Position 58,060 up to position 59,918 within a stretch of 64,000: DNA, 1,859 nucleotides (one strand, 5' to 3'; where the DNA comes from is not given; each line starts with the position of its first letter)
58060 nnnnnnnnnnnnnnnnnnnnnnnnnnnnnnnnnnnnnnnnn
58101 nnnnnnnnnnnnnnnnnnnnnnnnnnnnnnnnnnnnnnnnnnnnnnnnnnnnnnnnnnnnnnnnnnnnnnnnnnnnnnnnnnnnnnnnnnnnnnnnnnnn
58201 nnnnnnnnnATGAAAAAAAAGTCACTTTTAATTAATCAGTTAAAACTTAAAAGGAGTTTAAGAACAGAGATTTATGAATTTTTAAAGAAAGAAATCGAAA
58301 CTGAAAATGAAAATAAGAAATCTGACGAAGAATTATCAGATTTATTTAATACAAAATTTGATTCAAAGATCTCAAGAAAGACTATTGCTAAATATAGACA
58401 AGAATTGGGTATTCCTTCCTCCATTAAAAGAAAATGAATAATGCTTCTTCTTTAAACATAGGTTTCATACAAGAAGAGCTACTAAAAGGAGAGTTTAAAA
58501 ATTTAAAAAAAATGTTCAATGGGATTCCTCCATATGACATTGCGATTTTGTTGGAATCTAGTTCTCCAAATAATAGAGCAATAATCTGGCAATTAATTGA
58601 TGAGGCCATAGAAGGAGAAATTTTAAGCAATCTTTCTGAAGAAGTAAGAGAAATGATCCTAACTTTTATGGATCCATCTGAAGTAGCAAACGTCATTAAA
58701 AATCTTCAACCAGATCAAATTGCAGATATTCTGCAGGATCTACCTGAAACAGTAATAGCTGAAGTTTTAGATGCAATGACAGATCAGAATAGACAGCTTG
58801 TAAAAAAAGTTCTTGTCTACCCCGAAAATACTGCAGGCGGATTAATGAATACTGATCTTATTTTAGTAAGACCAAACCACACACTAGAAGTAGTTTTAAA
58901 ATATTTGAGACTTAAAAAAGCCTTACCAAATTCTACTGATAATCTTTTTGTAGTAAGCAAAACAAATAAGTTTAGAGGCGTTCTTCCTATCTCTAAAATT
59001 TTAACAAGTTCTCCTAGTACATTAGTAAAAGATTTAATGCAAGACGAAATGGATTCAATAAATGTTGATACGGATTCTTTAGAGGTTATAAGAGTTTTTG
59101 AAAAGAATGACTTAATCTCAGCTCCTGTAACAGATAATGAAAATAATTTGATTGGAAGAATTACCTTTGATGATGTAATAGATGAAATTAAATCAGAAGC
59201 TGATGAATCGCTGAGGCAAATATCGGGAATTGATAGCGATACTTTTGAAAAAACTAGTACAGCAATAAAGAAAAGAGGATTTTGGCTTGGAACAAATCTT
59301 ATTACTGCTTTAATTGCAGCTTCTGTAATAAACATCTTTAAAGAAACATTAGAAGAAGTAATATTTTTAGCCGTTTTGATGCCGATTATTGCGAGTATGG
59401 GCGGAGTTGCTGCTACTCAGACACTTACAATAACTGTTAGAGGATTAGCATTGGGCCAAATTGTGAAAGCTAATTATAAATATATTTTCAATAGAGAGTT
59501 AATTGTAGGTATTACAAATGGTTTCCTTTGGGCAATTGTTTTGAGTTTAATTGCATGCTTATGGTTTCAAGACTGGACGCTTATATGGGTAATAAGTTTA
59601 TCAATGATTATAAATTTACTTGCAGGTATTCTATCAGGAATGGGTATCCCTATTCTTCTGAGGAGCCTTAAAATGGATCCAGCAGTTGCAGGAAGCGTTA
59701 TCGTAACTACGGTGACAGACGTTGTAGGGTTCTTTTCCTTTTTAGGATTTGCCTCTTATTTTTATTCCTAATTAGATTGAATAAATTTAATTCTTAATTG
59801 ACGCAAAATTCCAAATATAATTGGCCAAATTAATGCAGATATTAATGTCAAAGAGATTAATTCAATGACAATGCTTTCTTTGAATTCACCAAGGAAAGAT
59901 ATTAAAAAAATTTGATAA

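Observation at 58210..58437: Intact 75-aa RpoN-box relic occupying the rpoN locus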

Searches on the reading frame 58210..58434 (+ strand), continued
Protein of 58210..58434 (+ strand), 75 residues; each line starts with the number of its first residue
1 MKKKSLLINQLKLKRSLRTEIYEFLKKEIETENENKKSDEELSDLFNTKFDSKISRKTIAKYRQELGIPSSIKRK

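Call 87: search_solved_structures(query=window:58210-58434:+, max_evalue=0.01, show_alignments=5)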
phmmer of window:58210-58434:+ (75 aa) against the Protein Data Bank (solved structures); distinct sequences matched with E-value up to 0.01: 23.
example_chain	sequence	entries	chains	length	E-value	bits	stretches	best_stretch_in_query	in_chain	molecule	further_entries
2o8k_A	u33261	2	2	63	5.5e-08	36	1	19-74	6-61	RNA polymerase sigma factor RpoN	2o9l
2ahq_A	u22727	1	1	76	7.6e-08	35.6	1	18-74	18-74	RNA polymerase sigma factor RpoN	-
5ui5_I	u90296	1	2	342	3.1e-06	30.5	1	19-74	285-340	RNA polymerase sigma factor RpoN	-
2mt3_A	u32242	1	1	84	0.00011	25.6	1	19-75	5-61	RNA polymerase sigma-54 factor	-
9mse_M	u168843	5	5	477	0.0012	22.4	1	19-75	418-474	RNA polymerase sigma-54 factor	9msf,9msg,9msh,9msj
8f1i_M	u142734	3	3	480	0.0012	22.4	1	19-75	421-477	RNA polymerase sigma-54 factor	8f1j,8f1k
7qv9_M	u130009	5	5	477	0.0017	21.9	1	19-75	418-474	RNA polymerase sigma-54 factor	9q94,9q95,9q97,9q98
5ui8_M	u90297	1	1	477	0.0017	21.9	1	19-75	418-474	RNA polymerase sigma-54 factor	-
9q91_M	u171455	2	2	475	0.0017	21.9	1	19-75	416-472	RNA polymerase sigma-54 factor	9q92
7qxi_M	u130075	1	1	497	0.0018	21.8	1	19-75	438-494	RNA polymerase sigma-54 factor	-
7qwp_M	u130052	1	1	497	0.0018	21.8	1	19-75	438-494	RNA polymerase sigma-54 factor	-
9q90_M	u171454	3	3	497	0.0019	21.8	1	19-75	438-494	RNA polymerase sigma-54 factor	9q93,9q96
6gh5_M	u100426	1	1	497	0.0019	21.8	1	18-75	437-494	RNA polymerase sigma-54 factor,RNA polymerase sigma-54 factor,RNA polymerase sigma-54 fact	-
6gfw_M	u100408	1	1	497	0.0019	21.8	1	18-75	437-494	RNA polymerase sigma-54 factor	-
6gh6_M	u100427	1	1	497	0.0019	21.8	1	18-75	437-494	RNA polymerase sigma-54 factor,RNA polymerase sigma-54 factor,RNA polymerase sigma-54 fact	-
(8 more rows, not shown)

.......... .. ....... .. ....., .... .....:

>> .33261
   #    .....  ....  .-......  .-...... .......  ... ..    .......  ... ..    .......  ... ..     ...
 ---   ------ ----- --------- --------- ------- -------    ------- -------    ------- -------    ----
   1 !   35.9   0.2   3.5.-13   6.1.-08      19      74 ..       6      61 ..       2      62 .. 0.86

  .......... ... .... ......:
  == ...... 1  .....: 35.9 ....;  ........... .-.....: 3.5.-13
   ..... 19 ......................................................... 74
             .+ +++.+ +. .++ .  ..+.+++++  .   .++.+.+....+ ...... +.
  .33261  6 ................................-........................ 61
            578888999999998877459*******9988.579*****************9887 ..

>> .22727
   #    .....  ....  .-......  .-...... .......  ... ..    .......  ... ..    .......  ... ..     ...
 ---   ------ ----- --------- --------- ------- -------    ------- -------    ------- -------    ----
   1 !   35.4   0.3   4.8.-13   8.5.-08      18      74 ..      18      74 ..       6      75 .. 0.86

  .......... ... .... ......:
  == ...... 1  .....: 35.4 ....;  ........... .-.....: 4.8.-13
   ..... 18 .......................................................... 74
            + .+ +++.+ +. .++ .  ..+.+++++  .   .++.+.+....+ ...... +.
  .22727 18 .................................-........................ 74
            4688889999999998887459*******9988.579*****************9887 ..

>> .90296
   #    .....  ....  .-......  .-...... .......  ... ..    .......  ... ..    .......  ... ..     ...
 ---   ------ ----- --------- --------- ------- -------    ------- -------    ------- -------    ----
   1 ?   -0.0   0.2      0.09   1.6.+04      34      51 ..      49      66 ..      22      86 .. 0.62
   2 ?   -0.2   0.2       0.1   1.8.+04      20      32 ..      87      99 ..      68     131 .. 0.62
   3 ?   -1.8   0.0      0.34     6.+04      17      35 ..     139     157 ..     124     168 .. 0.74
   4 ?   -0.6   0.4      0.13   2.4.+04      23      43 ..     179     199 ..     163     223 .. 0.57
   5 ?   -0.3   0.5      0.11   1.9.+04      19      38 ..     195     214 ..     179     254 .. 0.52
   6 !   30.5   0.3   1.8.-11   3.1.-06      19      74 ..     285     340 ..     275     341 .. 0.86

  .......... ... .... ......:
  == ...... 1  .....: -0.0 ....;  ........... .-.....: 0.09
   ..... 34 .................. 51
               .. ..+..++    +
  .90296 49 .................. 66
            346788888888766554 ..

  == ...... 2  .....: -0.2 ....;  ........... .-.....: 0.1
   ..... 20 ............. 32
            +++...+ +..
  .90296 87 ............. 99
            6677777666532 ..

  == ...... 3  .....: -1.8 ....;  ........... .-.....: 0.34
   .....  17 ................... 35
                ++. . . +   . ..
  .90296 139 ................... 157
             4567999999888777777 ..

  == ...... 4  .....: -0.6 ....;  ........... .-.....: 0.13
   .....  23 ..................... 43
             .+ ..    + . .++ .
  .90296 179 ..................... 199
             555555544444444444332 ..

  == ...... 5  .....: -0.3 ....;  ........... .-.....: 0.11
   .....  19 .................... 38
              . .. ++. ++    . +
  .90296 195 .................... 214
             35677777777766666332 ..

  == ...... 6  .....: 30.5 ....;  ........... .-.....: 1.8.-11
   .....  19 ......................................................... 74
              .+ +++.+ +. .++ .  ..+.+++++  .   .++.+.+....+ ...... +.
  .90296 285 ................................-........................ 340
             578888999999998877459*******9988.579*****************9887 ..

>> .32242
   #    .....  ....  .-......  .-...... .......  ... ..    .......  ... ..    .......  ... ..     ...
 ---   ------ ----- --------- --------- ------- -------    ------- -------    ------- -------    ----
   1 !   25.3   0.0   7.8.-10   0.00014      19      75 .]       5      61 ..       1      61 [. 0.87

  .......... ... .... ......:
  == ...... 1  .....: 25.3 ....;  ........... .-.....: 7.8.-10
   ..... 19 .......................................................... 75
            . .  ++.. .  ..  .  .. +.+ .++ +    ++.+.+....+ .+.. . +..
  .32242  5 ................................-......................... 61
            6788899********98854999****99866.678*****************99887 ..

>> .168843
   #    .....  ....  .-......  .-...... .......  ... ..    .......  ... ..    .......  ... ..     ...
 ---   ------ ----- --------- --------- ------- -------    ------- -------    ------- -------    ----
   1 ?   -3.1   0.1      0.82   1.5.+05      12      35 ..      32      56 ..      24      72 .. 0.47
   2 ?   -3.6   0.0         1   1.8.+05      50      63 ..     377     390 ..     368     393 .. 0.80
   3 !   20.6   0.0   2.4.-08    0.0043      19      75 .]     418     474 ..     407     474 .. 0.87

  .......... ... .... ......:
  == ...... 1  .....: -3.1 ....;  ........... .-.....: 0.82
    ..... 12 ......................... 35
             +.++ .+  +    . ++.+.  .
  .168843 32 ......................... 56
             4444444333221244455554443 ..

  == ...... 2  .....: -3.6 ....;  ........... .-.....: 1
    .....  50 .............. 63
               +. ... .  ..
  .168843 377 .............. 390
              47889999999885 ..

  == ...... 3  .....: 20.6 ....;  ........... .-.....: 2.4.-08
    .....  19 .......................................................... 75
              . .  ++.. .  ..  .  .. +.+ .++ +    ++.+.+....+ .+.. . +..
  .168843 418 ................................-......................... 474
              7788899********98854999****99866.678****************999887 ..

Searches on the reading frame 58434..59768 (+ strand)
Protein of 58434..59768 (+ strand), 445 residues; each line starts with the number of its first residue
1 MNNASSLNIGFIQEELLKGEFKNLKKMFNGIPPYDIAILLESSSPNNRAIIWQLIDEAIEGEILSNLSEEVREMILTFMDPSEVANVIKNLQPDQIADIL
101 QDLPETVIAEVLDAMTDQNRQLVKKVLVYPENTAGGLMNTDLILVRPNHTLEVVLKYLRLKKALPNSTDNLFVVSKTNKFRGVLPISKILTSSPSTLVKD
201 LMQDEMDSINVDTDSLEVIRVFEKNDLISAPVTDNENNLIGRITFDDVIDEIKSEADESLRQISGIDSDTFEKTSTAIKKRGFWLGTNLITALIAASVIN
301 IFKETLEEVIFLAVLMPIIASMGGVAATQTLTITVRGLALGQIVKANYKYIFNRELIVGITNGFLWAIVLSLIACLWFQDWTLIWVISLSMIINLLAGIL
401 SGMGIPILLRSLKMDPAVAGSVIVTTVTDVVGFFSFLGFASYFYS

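Call 3: search_protein_families(library=pfam, proteins=[window:58434-59768:+], max_evalue=1)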
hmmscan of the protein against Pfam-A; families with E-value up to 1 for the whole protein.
window:58434-59768:+ (445 aa): 6 families
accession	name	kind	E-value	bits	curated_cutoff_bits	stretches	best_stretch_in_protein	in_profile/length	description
PF01769.21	MgtE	-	2.4e-28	99.4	27.6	1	316-438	1-124/125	Divalent cation transporter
PF03448.22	MgtE_N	-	2.8e-25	89.3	25.9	1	32-132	2-102/102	MgtE intracellular N domain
PF00571.33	CBS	-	4.6e-14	52.9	24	2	198-253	1-56/57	CBS domain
PF14841.11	FliG_M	-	8.9e-06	26.3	25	1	84-116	16-48/76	FliG middle domain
PF01706.21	FliG_C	-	0.00038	21.1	23.3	1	67-125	10-73/108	FliG C-terminal domain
PF00646.38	F-box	-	0.037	14.4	20.5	1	64-86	1-23/43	F-box domain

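Call 4: search_protein_families(library=ncbifam, proteins=[window:58434-59768:+], max_evalue=1)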
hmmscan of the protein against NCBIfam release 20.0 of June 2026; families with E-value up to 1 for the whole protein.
window:58434-59768:+ (445 aa): 17 families
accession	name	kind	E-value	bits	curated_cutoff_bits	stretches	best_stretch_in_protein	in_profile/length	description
TIGR00400.1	mgtE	equivalog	6.4e-83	279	232.75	1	16-443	15-446/450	magnesium transporter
TIGR01186.1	proV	subfamily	4.6e-07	29.3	326.6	1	137-253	247-358/363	betaine/proline/choline family ABC transporter ATP-binding protein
NF041552.1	TF_PrdR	equivalog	7e-07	27.9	795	1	135-270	9-143/577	sigma-54 dependent transcriptional regulator PrdR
TIGR01302.1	IMP_dehydrog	equivalog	0.00024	20.1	481.5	1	138-253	86-201/450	IMP dehydrogenase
NF005869.0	PRK07807.1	equivalog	0.00034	19.8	549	1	143-249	100-201/479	GuaB1 family IMP dehydrogenase-related protein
NF038279.1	TF_CBS_SpxR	exception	0.0004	19.2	600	1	169-264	222-317/427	CBS-HotDog domain-containing transcription factor SpxR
NF053603.1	HhpR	exception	0.0008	18.7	520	1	170-295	34-152/282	CBS domain-containing high hydrostatic pressure regulator HhpR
TIGR00207.1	fliG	equivalog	0.0013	18.2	226.7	1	76-123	115-162/338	flagellar motor switch protein FliG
NF052358.1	GMPRedGuaB1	equivalog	0.0024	17.1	675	1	163-248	114-200/479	GMP reductase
NF053863.1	DS11_antiphage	equivalog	0.0029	16.8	260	1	140-253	83-193/305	CBS domain-containing anti-phage protein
NF011442.0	PRK14869.1-4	equivalog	0.0035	15.9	400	1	196-245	70-119/543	putative manganese-dependent inorganic diphosphatase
NF011440.0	PRK14869.1-2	equivalog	0.0037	16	746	1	196-257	67-128/541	putative manganese-dependent inorganic diphosphatase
NF011447.0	PRK14869.2-3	equivalog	0.0049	15.5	522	1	196-257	68-129/540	putative manganese-dependent inorganic diphosphatase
NF011449.0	PRK14869.2-5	equivalog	0.0087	15.1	411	1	195-252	66-128/451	putative manganese-dependent inorganic diphosphatase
NF011443.0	PRK14869.1-5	equivalog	0.009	14.5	335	1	196-258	69-131/546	putative manganese-dependent inorganic diphosphatase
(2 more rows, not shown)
